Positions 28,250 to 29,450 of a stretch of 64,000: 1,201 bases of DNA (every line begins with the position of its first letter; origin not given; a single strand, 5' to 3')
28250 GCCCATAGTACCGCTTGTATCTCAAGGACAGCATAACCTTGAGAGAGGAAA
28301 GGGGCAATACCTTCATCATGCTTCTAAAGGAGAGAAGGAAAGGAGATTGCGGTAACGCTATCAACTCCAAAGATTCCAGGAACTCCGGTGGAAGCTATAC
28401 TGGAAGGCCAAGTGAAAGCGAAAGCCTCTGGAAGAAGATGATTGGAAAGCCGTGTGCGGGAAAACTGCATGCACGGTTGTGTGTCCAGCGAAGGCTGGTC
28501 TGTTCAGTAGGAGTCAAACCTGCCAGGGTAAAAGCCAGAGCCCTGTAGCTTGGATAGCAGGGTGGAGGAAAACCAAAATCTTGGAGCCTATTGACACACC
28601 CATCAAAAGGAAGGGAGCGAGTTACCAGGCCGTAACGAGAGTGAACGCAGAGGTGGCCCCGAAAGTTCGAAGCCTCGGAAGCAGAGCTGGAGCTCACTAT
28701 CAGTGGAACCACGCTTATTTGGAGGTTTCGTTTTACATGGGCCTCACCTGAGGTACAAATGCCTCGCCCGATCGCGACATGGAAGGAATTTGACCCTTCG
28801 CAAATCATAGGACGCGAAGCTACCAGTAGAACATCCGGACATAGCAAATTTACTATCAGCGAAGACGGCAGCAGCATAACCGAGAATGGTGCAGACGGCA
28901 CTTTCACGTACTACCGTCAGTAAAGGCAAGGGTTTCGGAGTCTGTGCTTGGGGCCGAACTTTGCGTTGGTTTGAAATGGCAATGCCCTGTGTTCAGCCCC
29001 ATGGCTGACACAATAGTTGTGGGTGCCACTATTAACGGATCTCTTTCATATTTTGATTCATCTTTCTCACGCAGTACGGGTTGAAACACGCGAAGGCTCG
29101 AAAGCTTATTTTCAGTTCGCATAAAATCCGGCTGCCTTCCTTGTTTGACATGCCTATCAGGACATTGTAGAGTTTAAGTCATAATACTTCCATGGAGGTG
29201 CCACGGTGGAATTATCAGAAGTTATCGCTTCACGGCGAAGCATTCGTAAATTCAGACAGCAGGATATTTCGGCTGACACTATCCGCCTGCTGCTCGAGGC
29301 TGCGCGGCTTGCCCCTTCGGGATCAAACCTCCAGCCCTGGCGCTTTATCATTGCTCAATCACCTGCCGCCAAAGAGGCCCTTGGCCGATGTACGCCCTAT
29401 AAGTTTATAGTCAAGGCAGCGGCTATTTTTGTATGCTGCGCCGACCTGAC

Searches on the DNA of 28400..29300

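Call 30: search_rna_families(source=window, start=28400, end=29300, threshold=evalue, max_evalue=10)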
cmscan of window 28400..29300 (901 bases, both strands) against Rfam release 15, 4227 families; matches with E-value up to 10: 7.
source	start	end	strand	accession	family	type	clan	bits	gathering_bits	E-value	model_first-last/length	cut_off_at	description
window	28505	28640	+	RF02003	group-II-D1D4-4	Intron;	CL00102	104.1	49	5e-24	1-138/138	no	Group II catalytic intron D1-D4-4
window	28445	28597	+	RF00029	Intron_gpII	Intron;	-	34.1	40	8.8e-05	1-77/77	no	Group II catalytic intron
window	28444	28482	+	RF04357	Plastid-ndhA-ndhB-2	Intron;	CL00155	18.5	53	0.35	1-41/41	no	Plastid-ndhA-ndhB-2 group II-D5 intron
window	28400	28483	+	RF04359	Plastid-GIID1-clpP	Intron;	-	17.6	140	1.8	107-179/179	5'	Plastid group II-D1 clpP intron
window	28666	28732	+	RF04267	mir-362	Gene; miRNA;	-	17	80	1.2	1-65/65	no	mir-362 microRNA precursor family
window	28400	28607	-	RF02042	HOTTIP_3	Gene; lncRNA;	-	6.5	50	6.1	1-189/353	3'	HOXA transcript at the distal tip, conserved region 3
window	28422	28578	+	RF02267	Vax2os1_2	Gene; lncRNA;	-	4.8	55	6.2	311-466/466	no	Vax2os1 conserved region 2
